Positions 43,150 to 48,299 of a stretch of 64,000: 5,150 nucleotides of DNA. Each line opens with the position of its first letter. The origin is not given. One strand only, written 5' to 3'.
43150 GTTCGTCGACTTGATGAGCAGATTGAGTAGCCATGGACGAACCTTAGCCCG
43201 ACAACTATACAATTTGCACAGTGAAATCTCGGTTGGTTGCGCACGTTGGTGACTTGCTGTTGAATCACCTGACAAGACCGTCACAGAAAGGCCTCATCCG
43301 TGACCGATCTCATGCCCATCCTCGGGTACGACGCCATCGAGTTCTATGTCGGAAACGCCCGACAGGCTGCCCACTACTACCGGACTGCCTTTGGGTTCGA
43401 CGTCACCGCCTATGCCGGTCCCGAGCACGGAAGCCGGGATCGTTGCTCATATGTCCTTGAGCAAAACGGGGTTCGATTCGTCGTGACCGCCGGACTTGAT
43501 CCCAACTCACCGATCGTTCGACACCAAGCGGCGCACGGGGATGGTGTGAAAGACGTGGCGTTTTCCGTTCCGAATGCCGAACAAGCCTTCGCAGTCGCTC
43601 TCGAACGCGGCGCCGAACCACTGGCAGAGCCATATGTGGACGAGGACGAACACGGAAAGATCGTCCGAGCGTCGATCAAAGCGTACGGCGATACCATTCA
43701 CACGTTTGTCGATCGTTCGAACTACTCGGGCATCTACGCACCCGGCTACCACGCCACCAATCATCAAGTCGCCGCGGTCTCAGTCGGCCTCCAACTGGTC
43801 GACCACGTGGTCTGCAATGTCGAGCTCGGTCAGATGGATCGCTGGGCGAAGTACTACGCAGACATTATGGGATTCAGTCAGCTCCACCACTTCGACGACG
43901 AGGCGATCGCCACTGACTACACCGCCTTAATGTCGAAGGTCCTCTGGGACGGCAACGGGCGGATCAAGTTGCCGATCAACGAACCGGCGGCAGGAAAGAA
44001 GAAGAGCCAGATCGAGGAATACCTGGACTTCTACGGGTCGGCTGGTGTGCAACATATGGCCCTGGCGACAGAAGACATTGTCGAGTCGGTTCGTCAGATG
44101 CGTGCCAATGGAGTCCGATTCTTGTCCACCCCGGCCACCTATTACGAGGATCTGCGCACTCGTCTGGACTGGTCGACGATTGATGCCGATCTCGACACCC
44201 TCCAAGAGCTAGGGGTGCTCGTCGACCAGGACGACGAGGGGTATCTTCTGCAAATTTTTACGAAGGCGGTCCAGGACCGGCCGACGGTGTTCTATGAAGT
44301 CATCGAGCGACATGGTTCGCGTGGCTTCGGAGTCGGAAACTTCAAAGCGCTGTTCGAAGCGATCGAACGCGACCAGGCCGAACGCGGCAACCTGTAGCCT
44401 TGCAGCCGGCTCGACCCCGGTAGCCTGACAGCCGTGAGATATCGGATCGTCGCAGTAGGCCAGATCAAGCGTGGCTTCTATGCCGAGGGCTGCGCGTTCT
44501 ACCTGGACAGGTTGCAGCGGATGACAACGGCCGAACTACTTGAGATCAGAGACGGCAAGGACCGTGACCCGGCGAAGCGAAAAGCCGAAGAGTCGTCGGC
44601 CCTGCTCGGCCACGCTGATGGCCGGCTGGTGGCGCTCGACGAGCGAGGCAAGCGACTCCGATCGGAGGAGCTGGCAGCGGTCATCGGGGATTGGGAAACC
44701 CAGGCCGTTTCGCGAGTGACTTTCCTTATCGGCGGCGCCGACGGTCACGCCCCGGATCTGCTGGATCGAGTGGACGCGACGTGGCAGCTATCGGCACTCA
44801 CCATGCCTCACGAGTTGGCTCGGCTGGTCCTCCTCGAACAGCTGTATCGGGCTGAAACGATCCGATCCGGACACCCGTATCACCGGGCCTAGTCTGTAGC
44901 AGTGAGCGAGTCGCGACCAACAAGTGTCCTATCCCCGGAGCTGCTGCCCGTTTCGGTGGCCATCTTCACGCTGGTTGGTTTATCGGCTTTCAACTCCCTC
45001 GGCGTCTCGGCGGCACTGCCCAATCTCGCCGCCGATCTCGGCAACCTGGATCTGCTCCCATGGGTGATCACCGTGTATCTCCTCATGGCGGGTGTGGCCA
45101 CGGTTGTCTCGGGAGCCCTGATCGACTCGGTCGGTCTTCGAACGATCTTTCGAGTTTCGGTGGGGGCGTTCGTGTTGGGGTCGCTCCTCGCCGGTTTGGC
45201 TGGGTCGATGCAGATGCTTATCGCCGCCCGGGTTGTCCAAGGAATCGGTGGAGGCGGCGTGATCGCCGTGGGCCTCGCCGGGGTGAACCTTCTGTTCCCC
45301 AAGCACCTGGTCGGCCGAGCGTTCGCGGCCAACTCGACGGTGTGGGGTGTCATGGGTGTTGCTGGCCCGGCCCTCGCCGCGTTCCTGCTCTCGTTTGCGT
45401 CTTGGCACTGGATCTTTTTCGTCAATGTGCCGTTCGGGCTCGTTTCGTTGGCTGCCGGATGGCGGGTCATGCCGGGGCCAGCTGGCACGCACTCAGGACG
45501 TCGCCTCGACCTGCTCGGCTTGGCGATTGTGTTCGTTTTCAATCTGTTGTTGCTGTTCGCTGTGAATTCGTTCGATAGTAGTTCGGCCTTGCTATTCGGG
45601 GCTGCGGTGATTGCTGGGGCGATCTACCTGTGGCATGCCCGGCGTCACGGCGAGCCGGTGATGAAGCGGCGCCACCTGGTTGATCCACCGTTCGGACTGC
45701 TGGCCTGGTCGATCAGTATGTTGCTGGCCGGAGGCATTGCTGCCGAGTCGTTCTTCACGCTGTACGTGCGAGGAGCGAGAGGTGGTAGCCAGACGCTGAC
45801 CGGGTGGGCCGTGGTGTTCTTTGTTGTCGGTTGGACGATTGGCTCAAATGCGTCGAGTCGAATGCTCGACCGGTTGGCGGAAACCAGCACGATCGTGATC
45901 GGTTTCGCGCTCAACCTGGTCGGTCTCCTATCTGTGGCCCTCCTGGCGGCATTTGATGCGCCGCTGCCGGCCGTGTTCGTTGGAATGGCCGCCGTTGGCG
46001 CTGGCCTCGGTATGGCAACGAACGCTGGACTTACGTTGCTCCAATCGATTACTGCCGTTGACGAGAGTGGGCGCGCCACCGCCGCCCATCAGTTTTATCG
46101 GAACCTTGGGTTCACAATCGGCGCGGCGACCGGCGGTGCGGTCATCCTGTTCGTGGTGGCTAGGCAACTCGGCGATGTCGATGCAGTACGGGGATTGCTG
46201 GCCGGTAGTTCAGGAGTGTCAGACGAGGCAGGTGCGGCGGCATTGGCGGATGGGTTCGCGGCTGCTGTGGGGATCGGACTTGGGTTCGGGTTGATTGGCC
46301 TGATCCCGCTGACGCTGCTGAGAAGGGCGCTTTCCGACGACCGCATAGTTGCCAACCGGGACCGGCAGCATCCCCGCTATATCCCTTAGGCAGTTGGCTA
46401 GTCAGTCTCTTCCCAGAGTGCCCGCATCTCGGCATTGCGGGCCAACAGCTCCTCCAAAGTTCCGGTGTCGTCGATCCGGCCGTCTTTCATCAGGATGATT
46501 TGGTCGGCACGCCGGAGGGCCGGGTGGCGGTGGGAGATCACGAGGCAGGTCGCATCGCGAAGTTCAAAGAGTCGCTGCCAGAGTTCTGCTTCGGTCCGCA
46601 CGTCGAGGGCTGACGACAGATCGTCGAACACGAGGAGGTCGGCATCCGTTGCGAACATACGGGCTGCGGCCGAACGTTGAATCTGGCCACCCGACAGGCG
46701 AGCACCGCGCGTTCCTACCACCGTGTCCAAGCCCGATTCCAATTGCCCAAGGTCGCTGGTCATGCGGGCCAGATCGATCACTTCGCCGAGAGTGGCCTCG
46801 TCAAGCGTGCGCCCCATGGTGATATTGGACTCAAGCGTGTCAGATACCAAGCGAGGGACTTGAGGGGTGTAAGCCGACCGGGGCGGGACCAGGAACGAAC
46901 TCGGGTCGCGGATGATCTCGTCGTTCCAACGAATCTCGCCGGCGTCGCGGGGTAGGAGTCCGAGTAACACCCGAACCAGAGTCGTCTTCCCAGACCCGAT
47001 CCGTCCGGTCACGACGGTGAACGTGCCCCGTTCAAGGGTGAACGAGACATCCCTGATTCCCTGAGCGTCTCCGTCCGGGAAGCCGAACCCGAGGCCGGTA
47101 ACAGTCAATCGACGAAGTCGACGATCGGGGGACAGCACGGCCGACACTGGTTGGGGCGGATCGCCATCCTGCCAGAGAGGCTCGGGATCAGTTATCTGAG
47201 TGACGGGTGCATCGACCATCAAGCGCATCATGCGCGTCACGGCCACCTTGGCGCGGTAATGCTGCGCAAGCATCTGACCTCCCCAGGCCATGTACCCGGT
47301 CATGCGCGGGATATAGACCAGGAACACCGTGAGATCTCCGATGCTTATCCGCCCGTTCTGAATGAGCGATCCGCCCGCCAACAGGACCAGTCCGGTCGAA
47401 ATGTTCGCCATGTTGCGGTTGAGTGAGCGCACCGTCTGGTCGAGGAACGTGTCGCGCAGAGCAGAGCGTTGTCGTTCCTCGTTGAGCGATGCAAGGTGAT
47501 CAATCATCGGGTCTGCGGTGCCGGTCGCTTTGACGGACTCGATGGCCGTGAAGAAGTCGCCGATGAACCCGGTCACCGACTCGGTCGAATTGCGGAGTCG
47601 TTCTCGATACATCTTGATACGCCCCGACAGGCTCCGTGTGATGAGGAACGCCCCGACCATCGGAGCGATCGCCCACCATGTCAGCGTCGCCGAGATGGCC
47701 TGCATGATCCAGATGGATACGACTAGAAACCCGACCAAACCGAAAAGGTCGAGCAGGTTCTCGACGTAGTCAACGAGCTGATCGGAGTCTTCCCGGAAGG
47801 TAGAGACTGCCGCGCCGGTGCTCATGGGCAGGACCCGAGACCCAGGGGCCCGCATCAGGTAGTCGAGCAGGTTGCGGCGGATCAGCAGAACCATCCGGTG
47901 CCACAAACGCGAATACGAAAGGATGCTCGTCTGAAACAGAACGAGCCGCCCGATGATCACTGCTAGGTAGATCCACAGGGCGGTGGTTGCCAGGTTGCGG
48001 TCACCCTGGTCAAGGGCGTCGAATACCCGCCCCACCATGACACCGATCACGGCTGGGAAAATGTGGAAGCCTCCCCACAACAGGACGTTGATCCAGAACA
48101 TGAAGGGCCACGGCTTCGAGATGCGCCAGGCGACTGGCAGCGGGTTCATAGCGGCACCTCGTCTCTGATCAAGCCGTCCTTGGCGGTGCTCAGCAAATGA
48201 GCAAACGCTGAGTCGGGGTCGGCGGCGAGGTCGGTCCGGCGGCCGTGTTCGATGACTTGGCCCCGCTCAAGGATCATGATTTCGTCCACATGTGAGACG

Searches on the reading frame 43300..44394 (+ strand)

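Call 49: search_protein_families(library=pfam, proteins=[window:43300-44394:+], max_evalue=0.001)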
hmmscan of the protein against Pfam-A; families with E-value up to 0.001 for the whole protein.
window:43300-44394:+ (365 aa): 4 families
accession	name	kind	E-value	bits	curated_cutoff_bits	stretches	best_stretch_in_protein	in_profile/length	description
PF00903.31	Glyoxalase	-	1.8e-19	70.8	20.6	2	168-288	3-109/121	Glyoxalase/Bleomycin resistance protein/Dioxygenase superfamily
PF13669.12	Glyoxalase_4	-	7.1e-16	58.9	27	2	178-279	9-98/109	Glyoxalase/Bleomycin resistance protein/Dioxygenase superfamily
PF14696.12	Glyoxalase_5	-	7.4e-10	39.6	27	1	5-146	5-134/139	Hydroxyphenylpyruvate dioxygenase, HPPD, N-terminal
PF13468.12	Glyoxalase_3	-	7.7e-05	23.3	25.1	0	234-298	64-122/176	Glyoxalase-like domain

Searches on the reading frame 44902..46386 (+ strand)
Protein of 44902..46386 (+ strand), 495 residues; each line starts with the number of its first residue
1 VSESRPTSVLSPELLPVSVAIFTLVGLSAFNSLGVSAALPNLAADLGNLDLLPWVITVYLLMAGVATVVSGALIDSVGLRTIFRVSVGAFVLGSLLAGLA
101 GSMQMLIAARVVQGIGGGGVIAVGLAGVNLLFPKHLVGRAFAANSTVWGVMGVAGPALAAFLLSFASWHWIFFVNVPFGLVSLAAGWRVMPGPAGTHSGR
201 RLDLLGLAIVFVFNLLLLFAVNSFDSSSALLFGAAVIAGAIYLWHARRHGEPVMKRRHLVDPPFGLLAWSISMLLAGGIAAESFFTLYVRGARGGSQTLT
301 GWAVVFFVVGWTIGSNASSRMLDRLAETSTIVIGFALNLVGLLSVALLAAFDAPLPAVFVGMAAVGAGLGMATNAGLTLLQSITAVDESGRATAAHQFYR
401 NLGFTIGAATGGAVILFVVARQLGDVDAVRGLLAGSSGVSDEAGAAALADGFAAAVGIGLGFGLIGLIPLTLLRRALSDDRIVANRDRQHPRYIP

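Call 49: search_protein_families(library=pfam, proteins=[window:44902-46386:+], max_evalue=0.001)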
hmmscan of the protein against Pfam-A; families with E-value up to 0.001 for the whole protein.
window:44902-46386:+ (495 aa): 1 family
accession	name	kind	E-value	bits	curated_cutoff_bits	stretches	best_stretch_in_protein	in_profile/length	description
PF07690.21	MFS_1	-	1.9e-37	129.4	33.4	1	22-408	2-347/347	Major Facilitator Superfamily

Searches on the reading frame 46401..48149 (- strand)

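Call 49: search_protein_families(library=pfam, proteins=[window:46401-48149:-], max_evalue=0.001)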
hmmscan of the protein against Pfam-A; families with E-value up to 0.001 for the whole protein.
window:46401-48149:- (583 aa): 4 families
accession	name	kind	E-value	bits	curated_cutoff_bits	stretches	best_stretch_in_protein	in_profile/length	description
PF00664.28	ABC_membrane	-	1.7e-21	77.6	28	1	30-285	17-272/274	ABC transporter transmembrane region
PF00005.33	ABC_tran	-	8e-20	72.3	25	1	366-510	2-134/137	ABC transporter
PF02463.25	SMC_N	-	2.6e-07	30.7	40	1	376-554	25-211/220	RecF/RecN/SMC N terminal domain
PF13401.12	AAA_22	-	0.00034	21.4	27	0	375-416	5-34/130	AAA domain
